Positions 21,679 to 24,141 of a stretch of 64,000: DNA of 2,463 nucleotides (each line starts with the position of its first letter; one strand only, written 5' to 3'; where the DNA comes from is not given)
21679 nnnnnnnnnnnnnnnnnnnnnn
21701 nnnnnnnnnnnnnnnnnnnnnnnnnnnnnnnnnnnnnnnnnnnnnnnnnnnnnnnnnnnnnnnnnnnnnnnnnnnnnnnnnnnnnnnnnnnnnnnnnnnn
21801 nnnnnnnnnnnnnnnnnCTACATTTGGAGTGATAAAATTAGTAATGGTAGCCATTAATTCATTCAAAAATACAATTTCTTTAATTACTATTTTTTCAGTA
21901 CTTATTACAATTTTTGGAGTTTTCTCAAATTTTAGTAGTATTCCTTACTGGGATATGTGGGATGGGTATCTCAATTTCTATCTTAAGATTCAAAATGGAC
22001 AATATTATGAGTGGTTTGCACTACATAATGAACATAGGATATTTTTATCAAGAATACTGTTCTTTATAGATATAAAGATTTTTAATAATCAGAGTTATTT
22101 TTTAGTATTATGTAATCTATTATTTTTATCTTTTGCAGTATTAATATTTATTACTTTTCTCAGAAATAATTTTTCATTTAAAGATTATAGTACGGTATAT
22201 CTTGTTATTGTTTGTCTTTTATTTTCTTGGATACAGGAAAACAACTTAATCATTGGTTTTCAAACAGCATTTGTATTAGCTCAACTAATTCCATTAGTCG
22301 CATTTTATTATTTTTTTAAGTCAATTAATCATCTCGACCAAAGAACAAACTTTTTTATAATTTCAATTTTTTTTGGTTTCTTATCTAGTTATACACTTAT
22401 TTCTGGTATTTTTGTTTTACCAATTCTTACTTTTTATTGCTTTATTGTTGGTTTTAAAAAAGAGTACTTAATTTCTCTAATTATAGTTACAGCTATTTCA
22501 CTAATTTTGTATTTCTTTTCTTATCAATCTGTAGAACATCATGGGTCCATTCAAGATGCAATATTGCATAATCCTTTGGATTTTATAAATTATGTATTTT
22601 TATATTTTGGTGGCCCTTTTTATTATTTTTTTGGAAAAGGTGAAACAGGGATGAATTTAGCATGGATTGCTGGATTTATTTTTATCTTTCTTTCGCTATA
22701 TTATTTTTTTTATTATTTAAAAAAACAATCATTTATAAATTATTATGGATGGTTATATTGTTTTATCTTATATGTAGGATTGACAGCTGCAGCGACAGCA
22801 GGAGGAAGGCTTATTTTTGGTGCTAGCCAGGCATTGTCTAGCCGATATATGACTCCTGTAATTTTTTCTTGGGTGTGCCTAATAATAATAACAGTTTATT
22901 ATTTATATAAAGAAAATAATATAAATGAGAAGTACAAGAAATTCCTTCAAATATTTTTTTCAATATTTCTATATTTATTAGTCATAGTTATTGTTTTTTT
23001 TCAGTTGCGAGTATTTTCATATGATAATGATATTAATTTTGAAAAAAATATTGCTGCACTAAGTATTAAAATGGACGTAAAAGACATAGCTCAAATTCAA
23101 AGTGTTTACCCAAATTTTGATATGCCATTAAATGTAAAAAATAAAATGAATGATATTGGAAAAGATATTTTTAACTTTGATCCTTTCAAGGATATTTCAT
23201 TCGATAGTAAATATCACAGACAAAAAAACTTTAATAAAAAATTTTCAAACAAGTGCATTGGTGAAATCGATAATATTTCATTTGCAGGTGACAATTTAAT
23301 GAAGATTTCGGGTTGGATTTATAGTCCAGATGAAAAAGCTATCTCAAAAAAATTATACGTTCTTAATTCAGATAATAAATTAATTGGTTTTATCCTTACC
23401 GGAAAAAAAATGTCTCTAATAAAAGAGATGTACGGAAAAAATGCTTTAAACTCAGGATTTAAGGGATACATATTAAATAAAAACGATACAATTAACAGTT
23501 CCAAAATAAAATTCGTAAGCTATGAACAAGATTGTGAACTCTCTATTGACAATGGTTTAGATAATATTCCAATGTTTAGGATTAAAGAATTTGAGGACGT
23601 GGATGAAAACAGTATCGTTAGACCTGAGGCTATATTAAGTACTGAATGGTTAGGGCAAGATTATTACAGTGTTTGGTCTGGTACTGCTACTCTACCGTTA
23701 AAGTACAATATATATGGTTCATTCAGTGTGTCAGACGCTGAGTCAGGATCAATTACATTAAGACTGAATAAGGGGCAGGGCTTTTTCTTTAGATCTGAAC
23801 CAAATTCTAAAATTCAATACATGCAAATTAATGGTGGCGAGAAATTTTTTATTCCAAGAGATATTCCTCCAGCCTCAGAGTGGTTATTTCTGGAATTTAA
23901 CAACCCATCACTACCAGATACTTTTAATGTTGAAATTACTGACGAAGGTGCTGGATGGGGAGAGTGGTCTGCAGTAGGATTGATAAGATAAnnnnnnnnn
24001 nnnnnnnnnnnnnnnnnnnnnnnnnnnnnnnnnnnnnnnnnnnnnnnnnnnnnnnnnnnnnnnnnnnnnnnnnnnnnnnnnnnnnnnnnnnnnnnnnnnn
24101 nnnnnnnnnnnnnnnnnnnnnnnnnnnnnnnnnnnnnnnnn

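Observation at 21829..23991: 720-aa polytopic membrane protein downstream of the DPA genes: candidate novel GT-C arabinofuranosyltransferase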

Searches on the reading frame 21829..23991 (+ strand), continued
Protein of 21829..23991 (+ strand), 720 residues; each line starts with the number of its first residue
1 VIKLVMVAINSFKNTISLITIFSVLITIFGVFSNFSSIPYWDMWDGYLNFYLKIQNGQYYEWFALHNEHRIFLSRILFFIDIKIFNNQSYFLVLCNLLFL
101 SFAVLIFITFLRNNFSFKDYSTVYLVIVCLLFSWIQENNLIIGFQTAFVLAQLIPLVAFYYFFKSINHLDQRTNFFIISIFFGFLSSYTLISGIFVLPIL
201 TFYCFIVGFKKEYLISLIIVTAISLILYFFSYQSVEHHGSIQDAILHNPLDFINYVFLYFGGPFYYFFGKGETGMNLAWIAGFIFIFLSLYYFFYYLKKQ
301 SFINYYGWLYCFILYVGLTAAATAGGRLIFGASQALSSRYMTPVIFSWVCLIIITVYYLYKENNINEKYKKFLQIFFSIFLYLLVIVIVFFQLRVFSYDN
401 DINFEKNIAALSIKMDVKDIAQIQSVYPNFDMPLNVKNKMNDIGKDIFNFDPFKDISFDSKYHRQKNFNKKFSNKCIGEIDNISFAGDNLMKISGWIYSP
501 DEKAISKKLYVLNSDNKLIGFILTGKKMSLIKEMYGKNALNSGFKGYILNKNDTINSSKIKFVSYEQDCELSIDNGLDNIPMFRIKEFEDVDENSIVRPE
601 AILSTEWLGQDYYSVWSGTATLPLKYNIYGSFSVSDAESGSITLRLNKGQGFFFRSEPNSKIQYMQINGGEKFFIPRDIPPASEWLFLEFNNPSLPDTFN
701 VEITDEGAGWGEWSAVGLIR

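Call 37: get_annotated_region(hit=H1, flank=9000)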
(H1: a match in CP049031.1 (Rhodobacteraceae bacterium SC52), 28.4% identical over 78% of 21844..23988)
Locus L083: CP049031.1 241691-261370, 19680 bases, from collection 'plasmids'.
description: Rhodobacteraceae bacterium SC52 plasmid pSC52_3, complete sequence
organism: Rhodobacteraceae bacterium SC52 (NCBI taxid 2745590)
taxonomy: Bacteria; Pseudomonadota; Alphaproteobacteria; Rhodobacterales; Paracoccaceae; ; Rhodobacteraceae bacterium SC52
host: -; source: Apostichopus japonicus,pure culture,Intestine content; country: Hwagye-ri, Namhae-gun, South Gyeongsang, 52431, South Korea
typing (MOB-suite, as given by PLSDB): non-mobilizable
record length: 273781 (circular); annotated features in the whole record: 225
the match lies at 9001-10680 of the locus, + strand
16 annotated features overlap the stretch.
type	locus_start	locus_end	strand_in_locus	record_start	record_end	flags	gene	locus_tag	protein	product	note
CDS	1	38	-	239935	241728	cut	-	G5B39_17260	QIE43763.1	ABC transporter ATP-binding protein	-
CDS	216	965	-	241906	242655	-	-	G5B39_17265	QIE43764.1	hypothetical protein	-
CDS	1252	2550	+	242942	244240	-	-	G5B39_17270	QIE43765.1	hypothetical protein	-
CDS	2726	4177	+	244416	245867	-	-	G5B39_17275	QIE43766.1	UbiA family prenyltransferase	-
CDS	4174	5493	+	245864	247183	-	-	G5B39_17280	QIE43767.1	FAD-binding oxidoreductase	-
CDS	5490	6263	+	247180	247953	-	-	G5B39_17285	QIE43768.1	SDR family NAD(P)-dependent oxidoreductase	-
CDS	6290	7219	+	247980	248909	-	-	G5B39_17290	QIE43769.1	NAD-dependent epimerase/dehydratase family protein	-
CDS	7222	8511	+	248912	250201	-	-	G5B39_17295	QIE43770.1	NAD(P)/FAD-dependent oxidoreductase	-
CDS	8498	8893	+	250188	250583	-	-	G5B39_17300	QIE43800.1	GtrA family protein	-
CDS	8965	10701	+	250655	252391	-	-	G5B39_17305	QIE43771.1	hypothetical protein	-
CDS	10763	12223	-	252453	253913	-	-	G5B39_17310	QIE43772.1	glycosyltransferase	-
CDS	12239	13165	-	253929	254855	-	-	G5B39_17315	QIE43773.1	NAD-dependent epimerase/dehydratase family protein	-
CDS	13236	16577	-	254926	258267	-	-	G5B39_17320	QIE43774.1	glycosyltransferase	-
CDS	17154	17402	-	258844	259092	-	-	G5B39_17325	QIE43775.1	hypothetical protein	-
CDS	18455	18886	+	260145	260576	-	-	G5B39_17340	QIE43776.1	WxcM-like domain-containing protein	-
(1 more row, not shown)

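Call 39: search_protein_families(library=pfam, alignment_id=A1, max_evalue=10)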
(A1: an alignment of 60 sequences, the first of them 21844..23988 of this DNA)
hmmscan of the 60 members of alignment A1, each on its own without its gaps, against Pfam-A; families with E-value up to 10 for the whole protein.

A. member 1, window:21844-23988:+ (715 aa): 0 families

B. families by the number of members that match (of 60 scanned): 32 families (the first 25 are shown)
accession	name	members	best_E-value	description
PF11192.13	DUF2977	3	0.056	Protein of unknown function (DUF2977)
PF11694.13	DUF3290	2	0.062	Protein of unknown function (DUF3290)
PF22258.1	DUF6949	1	0.00039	Family of unknown function (DUF6949)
PF18113.7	Rbx_binding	1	0.0018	Rubredoxin binding C-terminal domain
PF22954.2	DUF7027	1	0.0049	Domain of unknown function (DUF7027)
PF22215.1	MLKL_N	1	0.011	Mixed lineage kinase domain-like N-terminal domain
PF19455.4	DUF5993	1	0.015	Family of unknown function (DUF5993)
PF15940.10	YjcB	1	0.018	Family of unknown function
PF11772.13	EpuA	1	0.041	DNA-directed RNA polymerase subunit beta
PF11293.13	DUF3094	1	0.052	Protein of unknown function (DUF3094)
PF11877.13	DUF3397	1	0.055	Protein of unknown function (DUF3397)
PF13571.11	DUF4133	1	0.058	Domain of unknown function (DUF4133)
PF04281.18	Tom22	1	0.062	Mitochondrial import receptor subunit Tom22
PF03017.19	Transposase_23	1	0.12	TNP1/EN/SPM transposase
PF06795.16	Erythrovirus_X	1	0.13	Erythrovirus X protein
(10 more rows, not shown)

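Call 46: search_protein_families(library=pfam, proteins=[L083:8965-10698:+], max_evalue=1)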
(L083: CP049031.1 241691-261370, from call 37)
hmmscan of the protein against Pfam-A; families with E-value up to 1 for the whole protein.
L083:8965-10698:+ (578 aa): 0 families

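Call 55: find_encoding_contigs(protein=P0001, flank=1000, max_places=2)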
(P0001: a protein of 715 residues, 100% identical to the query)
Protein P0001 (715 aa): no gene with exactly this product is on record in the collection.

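Call 70: search_protein_representatives(alignment_id=A1)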
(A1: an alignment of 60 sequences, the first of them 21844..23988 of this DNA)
Query: 60 sequences, 700 profile positions. Proteins with E-value up to 0.001 (for the whole library): 9922; up to 1e-10: 5947; up to 1e-30: 2022. The best 150 are listed.
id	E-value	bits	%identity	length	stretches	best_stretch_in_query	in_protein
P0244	0.0e+00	1013.8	-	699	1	3-699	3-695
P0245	8.3e-275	929.7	-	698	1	11-699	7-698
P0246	2.8e-270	914.7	-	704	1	1-699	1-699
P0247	4.7e-269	910.7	-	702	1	7-699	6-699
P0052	3.5e-265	897.9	-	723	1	7-699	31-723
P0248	3.3e-263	891.3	-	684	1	20-699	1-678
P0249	1.2e-262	889.5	-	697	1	1-698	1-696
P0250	2.4e-260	881.9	-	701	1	8-699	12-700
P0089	3.5e-260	881.4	-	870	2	7-593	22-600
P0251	4.8e-260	880.9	-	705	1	5-699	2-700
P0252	2.0e-259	878.9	-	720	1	9-698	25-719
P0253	8.0e-256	866.9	-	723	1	11-699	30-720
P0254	1.1e-254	863.2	-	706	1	6-699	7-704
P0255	2.3e-253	858.8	-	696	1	1-699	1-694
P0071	7.6e-253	857.1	-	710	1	8-699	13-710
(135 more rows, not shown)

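Call 71: search_protein_families(library=pfam, proteins=[L074:5782-7173:+, L074:7070-9550:+, L074:11809-12762:+, L074:12746-14050:+, L074:14986-15900:-, L069:6700-7899:-, L069:7646-9640:+, L069:11688-13277:-, L069:13307-14617:-, L069:14614-15570:-], max_evalue=0.0001)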
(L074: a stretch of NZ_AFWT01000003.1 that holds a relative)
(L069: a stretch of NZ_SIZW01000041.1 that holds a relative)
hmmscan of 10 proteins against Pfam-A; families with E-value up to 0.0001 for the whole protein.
L074:5782-7173:+ (463 aa): 0 families

L074:7070-9550:+ (826 aa): 0 families

L074:11809-12762:+ (317 aa): 2 families
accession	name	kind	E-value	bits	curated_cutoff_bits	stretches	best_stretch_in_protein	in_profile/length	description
PF03547.23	Mem_trans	-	8e-21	74.5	25.7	1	17-304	8-340/343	Membrane transport protein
PF01758.21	SBF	-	3e-06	27.5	24.3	1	220-311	20-115/191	Sodium Bile acid symporter family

L074:12746-14050:+ (434 aa): 0 families

L074:14986-15900:- (304 aa): 1 family
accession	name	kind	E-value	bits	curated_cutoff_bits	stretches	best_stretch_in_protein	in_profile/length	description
PF12706.13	Lactamase_B_2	-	8.7e-49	166.3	27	1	51-271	2-200/200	Beta-lactamase superfamily domain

L069:6700-7899:- (399 aa): 1 family
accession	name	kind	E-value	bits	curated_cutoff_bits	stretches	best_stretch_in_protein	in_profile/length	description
PF02405.21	MlaE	-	4.6e-66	222.9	22.5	1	179-388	2-211/212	Permease MlaE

L069:7646-9640:+ (664 aa): 1 family
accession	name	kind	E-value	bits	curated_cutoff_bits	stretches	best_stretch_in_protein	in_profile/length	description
PF03309.20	Pan_kinase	-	6.4e-38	131.1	24.7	1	377-596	1-203/205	Type III pantothenate kinase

L069:11688-13277:- (529 aa): 1 family
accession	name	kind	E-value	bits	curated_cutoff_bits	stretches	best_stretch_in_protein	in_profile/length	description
PF00999.27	Na_H_Exchanger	-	7.9e-41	140.6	26.2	1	27-411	2-373/375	Sodium/hydrogen exchanger, transmembrane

L069:13307-14617:- (436 aa): 2 families
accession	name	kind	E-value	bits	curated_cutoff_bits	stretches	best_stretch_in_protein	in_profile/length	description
PF04413.22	Glycos_transf_N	-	1.8e-52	178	23.9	1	40-219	5-179/179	3-Deoxy-D-manno-octulosonic-acid transferase (kdotransferase)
PF00534.26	Glycos_transf_1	-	2.2e-05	24.5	26.4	1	322-412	85-172/172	Glycosyl transferases group 1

L069:14614-15570:- (318 aa): 1 family
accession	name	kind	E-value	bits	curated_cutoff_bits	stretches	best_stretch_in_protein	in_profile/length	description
PF01075.23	Glyco_transf_9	-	2e-64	217.7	22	1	77-304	1-237/247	Glycosyltransferase family 9 (heptosyltransferase)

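Call 97: find_related_loci(query=A1, collection=viral_contigs, flank=8000)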
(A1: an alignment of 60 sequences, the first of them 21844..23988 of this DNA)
Query A1 (715 aa) in viral_contigs; peptide patterns used: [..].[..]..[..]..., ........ (x = any residue, [..] = any of these).
45 stretches matched a pattern; 3 encode a relative of the query (tblastn E <= 1e-3); 3 distinct loci.
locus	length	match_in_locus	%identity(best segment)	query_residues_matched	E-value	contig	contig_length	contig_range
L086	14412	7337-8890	27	12-550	8e-42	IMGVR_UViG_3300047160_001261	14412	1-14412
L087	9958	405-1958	28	12-552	2e-38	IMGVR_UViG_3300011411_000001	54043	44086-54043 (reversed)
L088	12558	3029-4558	26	12-542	2e-35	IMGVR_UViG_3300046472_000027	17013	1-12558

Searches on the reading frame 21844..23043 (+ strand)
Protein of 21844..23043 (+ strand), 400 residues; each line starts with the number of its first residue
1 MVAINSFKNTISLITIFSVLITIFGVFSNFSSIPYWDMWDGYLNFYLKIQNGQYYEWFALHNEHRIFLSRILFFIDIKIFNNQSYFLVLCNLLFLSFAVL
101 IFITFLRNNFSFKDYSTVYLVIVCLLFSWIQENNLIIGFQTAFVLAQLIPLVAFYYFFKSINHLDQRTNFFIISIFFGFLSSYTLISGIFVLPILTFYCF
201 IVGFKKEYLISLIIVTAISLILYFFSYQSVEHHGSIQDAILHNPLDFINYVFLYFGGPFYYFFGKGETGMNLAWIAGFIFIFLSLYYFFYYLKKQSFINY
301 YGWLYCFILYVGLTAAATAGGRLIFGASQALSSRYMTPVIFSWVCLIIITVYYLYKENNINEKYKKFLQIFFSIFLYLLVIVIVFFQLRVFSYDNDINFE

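Call 80: predict_structure(alignment_id=A2)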
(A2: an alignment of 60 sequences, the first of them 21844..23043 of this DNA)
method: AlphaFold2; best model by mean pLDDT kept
length: 400 residues; sequences in the alignment: 60
mean_pLDDT: 92.5   pTM: 0.92
mean pLDDT of the five models: 92.5, 92.1, 92.0, 91.1, 91.1
residues with pLDDT >= 90: 305; 70-90: 88; 50-70: 7; < 50: 0
segments of 3 or more residues with pLDDT < 50: none
pLDDT, mean of each block of 10 residues (from residue 1): 76 95 92 82 93 95 92 95 92 97 91 82 95 86 95 97 96 98 96 98 96 98 93 93 98 98 95 98 96 80 96 97 96 94 97 85 89 92 91 73
secondary structure, 60 per line:
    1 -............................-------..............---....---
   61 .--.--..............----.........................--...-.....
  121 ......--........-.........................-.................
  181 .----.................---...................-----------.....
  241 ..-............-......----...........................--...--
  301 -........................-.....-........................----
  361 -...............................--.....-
elements in order: H2-29 H37-50 H54-57 H67-80 H85-109 H116-126 H129-136 H138-162 H164-181 H186-202 H206-224 H236-242 H244-255 H257-262 H267-293 H302-325 H327-331 H333-356 H362-392 H395-399

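Call 82: fold_search(model_id=the predicted structure, library=pdb)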
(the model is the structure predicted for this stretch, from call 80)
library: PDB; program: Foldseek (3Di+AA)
matches with E <= 10: 308; with E <= 0.001: 0
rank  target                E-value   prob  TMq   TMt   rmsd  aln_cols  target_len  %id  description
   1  8age_A                1.7e-03  1.00  0.51  0.35  12.5       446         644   15  Structure of yeast oligosaccharylransferase complex with acceptor peptide bound (released 2022-12-07)
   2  3waj                  3.1e-03  1.00  0.44  0.26  15.7       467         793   15  Crystal structure of the Archaeoglobus fulgidus oligosaccharyltransferase (O29867_ARCFU) complex with Zn and sulfate (released 2013-10-30)
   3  7e9s_A                4.0e-03  1.00  0.52  0.27  13.4       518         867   14  Archaeal oligosaccharyltransferase AglB from Archaeoglobus fulgidus in complex with an inhibitory peptide and a dolich (released 2021-09-08)
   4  3wak                  7.9e-03  1.00  0.51  0.27  13.0       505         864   14  Crystal structure of the Archaeoglobus fulgidus oligosaccharyltransferase (O29867_ARCFU) in the apo form (released 2013-10-30)
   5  7oci_F                8.3e-03  1.00  0.48  0.33  10.3       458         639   13  Cryo-EM structure of yeast Ost6p containing oligosaccharyltransferase complex (released 2022-02-16)
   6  8pn9_A                9.4e-03  1.00  0.47  0.32  13.3       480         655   11  Structure of human oligosaccharyltransferase OST-A complex bound to NGI-1 (released 2024-05-08)
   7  6s7o_A                7.4e-02  0.99  0.48  0.32  13.7       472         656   10  Cryo-EM structure of human oligosaccharyltransferase complex OST-A (released 2019-12-18)
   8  5ezm                  7.4e-02  0.98  0.38  0.30  16.9       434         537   11  Crystal Structure of ArnT from Cupriavidus metallidurans in the apo state (released 2016-02-17)
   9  3rce_A                1.7e-01  0.97  0.47  0.31   8.9       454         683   12  Bacterial oligosaccharyltransferase PglB (released 2011-06-15)
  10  8if8_B                2.4e-01  0.91  0.38  0.28   8.1       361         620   10  Arabinosyltransferase AftA (released 2023-05-31)
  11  7yrq_B                2.5e-01  0.14  0.14  0.10  25.8       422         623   11  Cryo-EM structure of human Peroxisomal ABC Transporter ABCD1 (released 2023-03-22)
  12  9dlf_C                2.7e-01  0.84  0.42  0.30  12.2       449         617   10  Arabinosyltransferase AftB in complex with Fab_B3 (released 2025-06-25)
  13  9s6r_A                4.0e-01  0.54  0.34  0.35  13.5       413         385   10  Ternary cryo-EM structure of yeast ALG3 with Dol25-PP-GlcNAc2Man5, Dol25-P-Man, and Fab (released 2026-03-18)
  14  6s4m                  4.0e-01  0.14  0.17  0.17  24.2       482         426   10  Crystal structure of the human organic anion transporter MFSD10 (TETRAN) (released 2020-05-13)
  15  8if8_C                4.5e-01  0.57  0.31  0.23  11.7       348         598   10  Arabinosyltransferase AftA (released 2023-05-31)
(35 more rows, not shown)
